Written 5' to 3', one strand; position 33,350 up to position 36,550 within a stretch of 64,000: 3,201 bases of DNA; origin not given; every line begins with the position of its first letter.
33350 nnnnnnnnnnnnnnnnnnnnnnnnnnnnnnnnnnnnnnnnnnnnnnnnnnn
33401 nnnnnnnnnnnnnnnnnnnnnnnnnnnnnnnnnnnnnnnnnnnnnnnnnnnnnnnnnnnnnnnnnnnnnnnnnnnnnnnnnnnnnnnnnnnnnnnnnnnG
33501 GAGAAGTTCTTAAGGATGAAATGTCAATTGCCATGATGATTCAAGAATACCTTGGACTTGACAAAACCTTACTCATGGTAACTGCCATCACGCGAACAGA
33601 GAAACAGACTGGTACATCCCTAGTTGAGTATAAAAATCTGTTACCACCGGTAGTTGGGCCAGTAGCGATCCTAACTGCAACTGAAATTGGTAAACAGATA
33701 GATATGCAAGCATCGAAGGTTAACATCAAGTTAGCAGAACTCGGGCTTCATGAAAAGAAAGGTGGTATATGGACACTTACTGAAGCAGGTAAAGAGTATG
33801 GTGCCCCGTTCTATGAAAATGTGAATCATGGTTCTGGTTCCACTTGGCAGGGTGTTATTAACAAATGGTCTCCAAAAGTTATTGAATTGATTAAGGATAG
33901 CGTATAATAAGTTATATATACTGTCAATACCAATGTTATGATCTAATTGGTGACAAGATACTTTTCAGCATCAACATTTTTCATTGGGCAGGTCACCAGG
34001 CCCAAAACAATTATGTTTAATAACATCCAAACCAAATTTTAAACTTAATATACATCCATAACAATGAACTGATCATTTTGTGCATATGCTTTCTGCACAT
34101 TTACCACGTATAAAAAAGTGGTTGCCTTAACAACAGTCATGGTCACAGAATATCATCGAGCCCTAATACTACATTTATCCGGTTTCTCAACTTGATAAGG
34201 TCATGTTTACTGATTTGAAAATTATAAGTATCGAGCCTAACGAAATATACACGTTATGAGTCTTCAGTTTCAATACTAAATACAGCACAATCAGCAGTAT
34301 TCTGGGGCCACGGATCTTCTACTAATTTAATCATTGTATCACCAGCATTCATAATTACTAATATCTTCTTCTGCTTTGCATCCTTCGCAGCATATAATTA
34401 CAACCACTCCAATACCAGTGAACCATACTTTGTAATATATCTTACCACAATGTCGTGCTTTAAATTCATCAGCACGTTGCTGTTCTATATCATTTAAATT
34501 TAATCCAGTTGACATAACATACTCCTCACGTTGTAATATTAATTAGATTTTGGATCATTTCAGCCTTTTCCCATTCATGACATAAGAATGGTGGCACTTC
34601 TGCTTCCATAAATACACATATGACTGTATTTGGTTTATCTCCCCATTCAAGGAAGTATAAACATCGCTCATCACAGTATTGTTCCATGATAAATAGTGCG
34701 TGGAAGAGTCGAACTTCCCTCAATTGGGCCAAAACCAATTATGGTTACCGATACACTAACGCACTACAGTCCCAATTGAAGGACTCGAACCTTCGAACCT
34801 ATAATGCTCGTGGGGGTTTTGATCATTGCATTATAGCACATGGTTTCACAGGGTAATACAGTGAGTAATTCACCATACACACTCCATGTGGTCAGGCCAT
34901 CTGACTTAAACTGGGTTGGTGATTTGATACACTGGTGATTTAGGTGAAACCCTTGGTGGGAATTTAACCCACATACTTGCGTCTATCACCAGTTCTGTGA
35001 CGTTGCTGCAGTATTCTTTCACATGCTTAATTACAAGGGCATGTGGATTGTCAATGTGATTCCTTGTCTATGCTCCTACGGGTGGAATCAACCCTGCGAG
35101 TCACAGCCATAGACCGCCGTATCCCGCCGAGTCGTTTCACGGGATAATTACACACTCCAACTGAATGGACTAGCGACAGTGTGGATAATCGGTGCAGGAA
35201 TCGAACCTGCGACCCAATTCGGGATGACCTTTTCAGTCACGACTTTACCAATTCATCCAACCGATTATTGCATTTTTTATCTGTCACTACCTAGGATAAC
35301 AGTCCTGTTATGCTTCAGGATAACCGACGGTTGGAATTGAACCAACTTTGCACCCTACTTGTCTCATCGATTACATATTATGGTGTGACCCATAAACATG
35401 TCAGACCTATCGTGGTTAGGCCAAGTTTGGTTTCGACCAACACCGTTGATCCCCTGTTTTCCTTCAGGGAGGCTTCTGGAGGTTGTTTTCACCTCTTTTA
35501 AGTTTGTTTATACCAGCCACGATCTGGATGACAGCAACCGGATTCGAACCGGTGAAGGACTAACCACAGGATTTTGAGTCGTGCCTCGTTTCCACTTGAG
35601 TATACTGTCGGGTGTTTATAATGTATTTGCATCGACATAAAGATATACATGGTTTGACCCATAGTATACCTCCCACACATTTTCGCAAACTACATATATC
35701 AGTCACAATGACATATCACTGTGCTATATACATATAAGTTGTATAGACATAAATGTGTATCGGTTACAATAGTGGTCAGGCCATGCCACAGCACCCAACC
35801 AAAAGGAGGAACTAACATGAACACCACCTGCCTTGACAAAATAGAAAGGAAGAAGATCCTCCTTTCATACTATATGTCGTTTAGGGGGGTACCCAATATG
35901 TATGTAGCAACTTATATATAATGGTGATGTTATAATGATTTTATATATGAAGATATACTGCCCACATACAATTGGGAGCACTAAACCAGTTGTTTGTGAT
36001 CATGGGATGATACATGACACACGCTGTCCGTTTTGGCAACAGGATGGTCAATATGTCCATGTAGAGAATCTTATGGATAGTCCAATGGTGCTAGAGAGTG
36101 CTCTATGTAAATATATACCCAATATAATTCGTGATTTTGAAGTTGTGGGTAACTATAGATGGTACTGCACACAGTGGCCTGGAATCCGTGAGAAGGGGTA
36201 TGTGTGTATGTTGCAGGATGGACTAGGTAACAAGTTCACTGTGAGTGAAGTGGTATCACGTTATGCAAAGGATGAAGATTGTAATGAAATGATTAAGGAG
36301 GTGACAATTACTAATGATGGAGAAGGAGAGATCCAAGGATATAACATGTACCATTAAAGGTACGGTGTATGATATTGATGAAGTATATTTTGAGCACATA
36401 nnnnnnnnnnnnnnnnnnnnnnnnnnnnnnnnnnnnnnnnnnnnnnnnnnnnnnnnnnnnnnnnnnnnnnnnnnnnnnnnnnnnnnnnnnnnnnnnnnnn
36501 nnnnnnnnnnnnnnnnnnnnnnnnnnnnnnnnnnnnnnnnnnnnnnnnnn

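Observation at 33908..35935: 2-kb non-coding island with class-II tRNA-like genes, a tRNA 3' fragment and iteron-like repeats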

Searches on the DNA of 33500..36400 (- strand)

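Call 6: search_rna_families(source=window, start=33500, end=36400, threshold=evalue, max_evalue=10, show_alignments=6)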
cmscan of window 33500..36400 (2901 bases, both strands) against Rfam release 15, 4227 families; matches with E-value up to 10: 8.
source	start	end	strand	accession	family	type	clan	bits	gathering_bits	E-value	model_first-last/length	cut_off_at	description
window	34694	34765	-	RF00005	tRNA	Gene; tRNA;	CL00001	52.4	29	9.6e-10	1-71/71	no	tRNA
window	35529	35609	-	RF00005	tRNA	Gene; tRNA;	CL00001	48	29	1.6e-08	1-71/71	no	tRNA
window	35186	35266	-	RF00005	tRNA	Gene; tRNA;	CL00001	39.7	29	3.1e-06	1-71/71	no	tRNA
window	35185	35266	+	RF04354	Plastid-ycf2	Cis-reg;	-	20.5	65.7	0.63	1-75/75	no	Plastid-ycf2 5UTR RNA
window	35218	35328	+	RF01218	snR41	Gene; snRNA; snoRNA; CD-box;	CL00068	20.4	50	4.9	1-111/111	no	Small nucleolar RNA snR41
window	34536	34636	+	RF01906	HOTAIR_3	Gene; lncRNA;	-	19.9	80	0.22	1-98/98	no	HOTAIR conserved region 3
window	34952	35069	-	RF02114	FAM13A-AS1_1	Gene; lncRNA;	-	17.3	70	8.3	1-118/118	no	FAM13A antisense RNA 1 conserved region 1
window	35333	35343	-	RF00023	tmRNA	Gene;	CL00001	6.7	47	8.4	350-360/374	no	transfer-messenger RNA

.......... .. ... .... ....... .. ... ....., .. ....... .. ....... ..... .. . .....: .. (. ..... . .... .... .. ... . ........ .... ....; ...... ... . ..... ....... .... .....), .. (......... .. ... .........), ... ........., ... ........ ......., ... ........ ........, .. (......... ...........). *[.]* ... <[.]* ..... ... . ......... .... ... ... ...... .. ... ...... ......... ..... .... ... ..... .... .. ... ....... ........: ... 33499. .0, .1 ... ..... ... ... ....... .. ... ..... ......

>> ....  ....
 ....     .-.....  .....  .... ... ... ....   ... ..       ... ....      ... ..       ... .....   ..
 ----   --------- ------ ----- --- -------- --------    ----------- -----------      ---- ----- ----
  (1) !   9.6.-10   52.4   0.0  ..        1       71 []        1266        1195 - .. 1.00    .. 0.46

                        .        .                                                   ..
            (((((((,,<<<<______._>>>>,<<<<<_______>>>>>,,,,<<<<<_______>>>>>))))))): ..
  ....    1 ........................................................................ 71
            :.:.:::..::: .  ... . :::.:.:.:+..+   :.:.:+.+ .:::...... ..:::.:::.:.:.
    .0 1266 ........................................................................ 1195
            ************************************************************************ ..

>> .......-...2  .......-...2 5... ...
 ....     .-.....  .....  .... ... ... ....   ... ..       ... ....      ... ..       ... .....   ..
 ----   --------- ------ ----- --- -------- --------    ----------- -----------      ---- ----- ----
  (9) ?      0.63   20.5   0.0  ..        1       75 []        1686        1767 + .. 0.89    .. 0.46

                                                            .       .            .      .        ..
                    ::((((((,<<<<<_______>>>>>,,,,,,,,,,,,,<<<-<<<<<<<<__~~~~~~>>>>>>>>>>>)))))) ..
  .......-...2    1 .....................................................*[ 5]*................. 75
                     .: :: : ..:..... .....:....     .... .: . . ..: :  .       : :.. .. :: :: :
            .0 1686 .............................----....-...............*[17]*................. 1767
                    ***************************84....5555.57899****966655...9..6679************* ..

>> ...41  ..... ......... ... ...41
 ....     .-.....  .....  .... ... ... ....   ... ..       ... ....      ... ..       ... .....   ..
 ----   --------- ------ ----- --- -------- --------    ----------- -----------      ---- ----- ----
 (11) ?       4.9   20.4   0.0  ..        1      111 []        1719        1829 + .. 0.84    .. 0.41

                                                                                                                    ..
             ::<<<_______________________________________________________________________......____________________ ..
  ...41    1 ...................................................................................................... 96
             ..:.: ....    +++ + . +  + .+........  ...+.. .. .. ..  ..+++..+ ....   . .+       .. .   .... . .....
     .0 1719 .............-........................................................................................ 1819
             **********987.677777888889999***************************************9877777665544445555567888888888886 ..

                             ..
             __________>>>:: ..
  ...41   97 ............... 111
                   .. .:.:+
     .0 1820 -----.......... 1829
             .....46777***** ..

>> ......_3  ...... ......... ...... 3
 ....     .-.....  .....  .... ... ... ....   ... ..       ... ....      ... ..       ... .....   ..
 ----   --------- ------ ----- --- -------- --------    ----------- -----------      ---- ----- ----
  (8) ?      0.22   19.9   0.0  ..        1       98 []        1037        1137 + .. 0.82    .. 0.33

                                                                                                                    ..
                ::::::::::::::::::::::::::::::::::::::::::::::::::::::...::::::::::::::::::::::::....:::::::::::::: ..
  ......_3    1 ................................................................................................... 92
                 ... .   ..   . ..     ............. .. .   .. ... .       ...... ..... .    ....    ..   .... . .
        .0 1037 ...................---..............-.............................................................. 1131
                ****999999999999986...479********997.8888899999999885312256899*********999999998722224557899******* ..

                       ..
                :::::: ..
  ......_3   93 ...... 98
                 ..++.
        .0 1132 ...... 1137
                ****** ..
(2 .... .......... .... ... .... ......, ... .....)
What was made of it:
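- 35322..35371 (-): Truncated tRNA-like minihelix. Acceptor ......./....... (two G-U pairs), T arm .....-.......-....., no D or anticodon arm. Not called by Rfam at E<=10 (call 6).
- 34948..35040 (-): 93-nt tRNA-like element. Acceptor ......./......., T arm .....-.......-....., degenerate D and anticodon region. No Rfam tRNA hit (call 6).
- On Canonical tRNA (Rfam RF00005 / ARAGORN): The elements at 34769-34915, 34948-35040 and 35322-35371 give no RF00005 hit at E<=10 (call 6), so they are not filed as tRNAs.
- Closest known: tRNA-like small RNAs such as mascRNA, and viral tRNA-like structures. Different: No significant Rfam match for the window's elements (call 6).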

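Call 59: build_rna_model(alignment_id=A7, structure=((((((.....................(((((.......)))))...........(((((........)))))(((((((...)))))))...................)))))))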
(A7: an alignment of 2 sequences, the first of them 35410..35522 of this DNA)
Model R1 built from alignment A7 (2 sequences, 115 columns); structure: as given.
model positions 115; base pairs 23; branch points 2; effective number of sequences 0.93; information 0.59 bits per position. Calibrated on 0.2 Mb of random sequence (short: E-values are rough).
structure used (alignment columns):
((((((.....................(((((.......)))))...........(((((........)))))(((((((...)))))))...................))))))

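Call 60: search_with_rna_model(model_id=R1, sources=[window, L001, L002, L004, L006, L007, L008, L009, L010, L011, L012, L013, L014, L015, L016, L017, L018, L019, L020, L021, L022, L023, L024, L025, L026, L027, L028, L029, L030, L031, L032, L033, L034, L035, L036, L037, L038, L039, L040, L041, L042, L043, L044, L045, L046, L047, L048, L049, L050, L051, L052, L053, L054, L055, L082, L083, L086], max_evalue=1, make_alignment=true, show_alignments=6)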
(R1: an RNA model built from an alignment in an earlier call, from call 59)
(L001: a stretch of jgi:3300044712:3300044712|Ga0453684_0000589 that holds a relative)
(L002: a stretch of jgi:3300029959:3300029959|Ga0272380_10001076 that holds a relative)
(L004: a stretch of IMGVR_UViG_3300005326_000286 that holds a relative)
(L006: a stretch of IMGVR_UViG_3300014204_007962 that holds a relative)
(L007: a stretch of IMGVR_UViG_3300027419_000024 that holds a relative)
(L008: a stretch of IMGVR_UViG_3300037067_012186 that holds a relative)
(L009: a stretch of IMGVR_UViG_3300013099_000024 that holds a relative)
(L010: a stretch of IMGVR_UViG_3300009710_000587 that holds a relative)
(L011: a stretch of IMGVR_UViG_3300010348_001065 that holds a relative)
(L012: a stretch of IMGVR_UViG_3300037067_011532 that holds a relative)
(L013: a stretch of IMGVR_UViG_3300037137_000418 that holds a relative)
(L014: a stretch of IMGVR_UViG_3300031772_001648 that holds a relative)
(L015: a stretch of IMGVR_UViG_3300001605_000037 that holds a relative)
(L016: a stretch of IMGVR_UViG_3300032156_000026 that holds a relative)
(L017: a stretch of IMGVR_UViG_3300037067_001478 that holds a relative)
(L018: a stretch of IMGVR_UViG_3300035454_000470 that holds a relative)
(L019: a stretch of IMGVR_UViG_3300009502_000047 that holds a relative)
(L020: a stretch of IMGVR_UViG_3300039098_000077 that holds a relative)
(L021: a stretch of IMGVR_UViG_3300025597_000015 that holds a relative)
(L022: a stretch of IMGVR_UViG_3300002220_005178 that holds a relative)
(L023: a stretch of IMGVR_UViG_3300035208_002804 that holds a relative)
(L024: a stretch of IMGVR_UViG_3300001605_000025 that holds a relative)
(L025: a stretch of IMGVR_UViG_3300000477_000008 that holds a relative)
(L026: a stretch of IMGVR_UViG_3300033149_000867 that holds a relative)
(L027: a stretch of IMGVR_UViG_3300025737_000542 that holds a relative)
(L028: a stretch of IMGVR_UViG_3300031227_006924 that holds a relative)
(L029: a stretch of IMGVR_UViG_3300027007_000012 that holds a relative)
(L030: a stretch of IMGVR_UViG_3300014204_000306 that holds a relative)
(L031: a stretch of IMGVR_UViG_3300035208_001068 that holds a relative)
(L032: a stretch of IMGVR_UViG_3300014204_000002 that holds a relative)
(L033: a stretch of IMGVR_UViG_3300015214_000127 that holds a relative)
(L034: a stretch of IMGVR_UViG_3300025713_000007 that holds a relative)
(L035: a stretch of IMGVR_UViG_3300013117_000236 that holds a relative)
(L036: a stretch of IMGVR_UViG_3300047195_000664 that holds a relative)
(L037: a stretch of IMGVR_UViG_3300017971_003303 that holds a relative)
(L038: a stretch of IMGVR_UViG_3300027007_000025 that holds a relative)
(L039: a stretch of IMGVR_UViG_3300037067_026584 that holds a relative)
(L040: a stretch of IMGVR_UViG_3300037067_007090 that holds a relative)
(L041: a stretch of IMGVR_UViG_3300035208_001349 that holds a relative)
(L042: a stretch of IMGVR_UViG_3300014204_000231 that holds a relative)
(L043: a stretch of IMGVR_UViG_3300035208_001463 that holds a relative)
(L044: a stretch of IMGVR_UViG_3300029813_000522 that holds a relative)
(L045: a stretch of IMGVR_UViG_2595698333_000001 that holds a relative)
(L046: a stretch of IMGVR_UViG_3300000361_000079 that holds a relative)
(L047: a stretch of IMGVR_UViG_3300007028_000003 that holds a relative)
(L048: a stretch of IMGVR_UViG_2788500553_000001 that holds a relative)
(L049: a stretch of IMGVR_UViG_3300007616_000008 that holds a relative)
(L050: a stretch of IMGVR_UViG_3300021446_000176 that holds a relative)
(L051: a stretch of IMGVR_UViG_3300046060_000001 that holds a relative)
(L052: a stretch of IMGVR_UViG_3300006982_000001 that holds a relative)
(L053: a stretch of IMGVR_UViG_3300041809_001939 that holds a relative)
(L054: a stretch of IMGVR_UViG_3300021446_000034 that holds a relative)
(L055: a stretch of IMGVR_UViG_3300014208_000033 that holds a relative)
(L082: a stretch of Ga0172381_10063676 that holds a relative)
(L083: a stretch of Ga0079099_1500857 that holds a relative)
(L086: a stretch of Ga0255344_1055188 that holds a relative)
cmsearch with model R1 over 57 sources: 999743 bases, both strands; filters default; matches with E-value up to 1: 6.
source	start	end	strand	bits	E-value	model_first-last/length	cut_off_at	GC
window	35410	35522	-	138.7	1.1e-35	1-115/115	no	0.47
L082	394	502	-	136.1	6.4e-35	1-115/115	no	0.43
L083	1116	1226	+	93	1.4e-22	1-115/115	no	0.46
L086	1649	1759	-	90.7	6.6e-22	1-115/115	no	0.48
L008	1262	1371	+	70.3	4.4e-16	1-115/115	no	0.42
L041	16383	16454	-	18.1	0.41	1-115/115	no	0.35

Alignment A8: 6 matches aligned to the model, 123 columns, each read 5' to 3' on its own strand. Consensus structure (alignment columns), stored with it:
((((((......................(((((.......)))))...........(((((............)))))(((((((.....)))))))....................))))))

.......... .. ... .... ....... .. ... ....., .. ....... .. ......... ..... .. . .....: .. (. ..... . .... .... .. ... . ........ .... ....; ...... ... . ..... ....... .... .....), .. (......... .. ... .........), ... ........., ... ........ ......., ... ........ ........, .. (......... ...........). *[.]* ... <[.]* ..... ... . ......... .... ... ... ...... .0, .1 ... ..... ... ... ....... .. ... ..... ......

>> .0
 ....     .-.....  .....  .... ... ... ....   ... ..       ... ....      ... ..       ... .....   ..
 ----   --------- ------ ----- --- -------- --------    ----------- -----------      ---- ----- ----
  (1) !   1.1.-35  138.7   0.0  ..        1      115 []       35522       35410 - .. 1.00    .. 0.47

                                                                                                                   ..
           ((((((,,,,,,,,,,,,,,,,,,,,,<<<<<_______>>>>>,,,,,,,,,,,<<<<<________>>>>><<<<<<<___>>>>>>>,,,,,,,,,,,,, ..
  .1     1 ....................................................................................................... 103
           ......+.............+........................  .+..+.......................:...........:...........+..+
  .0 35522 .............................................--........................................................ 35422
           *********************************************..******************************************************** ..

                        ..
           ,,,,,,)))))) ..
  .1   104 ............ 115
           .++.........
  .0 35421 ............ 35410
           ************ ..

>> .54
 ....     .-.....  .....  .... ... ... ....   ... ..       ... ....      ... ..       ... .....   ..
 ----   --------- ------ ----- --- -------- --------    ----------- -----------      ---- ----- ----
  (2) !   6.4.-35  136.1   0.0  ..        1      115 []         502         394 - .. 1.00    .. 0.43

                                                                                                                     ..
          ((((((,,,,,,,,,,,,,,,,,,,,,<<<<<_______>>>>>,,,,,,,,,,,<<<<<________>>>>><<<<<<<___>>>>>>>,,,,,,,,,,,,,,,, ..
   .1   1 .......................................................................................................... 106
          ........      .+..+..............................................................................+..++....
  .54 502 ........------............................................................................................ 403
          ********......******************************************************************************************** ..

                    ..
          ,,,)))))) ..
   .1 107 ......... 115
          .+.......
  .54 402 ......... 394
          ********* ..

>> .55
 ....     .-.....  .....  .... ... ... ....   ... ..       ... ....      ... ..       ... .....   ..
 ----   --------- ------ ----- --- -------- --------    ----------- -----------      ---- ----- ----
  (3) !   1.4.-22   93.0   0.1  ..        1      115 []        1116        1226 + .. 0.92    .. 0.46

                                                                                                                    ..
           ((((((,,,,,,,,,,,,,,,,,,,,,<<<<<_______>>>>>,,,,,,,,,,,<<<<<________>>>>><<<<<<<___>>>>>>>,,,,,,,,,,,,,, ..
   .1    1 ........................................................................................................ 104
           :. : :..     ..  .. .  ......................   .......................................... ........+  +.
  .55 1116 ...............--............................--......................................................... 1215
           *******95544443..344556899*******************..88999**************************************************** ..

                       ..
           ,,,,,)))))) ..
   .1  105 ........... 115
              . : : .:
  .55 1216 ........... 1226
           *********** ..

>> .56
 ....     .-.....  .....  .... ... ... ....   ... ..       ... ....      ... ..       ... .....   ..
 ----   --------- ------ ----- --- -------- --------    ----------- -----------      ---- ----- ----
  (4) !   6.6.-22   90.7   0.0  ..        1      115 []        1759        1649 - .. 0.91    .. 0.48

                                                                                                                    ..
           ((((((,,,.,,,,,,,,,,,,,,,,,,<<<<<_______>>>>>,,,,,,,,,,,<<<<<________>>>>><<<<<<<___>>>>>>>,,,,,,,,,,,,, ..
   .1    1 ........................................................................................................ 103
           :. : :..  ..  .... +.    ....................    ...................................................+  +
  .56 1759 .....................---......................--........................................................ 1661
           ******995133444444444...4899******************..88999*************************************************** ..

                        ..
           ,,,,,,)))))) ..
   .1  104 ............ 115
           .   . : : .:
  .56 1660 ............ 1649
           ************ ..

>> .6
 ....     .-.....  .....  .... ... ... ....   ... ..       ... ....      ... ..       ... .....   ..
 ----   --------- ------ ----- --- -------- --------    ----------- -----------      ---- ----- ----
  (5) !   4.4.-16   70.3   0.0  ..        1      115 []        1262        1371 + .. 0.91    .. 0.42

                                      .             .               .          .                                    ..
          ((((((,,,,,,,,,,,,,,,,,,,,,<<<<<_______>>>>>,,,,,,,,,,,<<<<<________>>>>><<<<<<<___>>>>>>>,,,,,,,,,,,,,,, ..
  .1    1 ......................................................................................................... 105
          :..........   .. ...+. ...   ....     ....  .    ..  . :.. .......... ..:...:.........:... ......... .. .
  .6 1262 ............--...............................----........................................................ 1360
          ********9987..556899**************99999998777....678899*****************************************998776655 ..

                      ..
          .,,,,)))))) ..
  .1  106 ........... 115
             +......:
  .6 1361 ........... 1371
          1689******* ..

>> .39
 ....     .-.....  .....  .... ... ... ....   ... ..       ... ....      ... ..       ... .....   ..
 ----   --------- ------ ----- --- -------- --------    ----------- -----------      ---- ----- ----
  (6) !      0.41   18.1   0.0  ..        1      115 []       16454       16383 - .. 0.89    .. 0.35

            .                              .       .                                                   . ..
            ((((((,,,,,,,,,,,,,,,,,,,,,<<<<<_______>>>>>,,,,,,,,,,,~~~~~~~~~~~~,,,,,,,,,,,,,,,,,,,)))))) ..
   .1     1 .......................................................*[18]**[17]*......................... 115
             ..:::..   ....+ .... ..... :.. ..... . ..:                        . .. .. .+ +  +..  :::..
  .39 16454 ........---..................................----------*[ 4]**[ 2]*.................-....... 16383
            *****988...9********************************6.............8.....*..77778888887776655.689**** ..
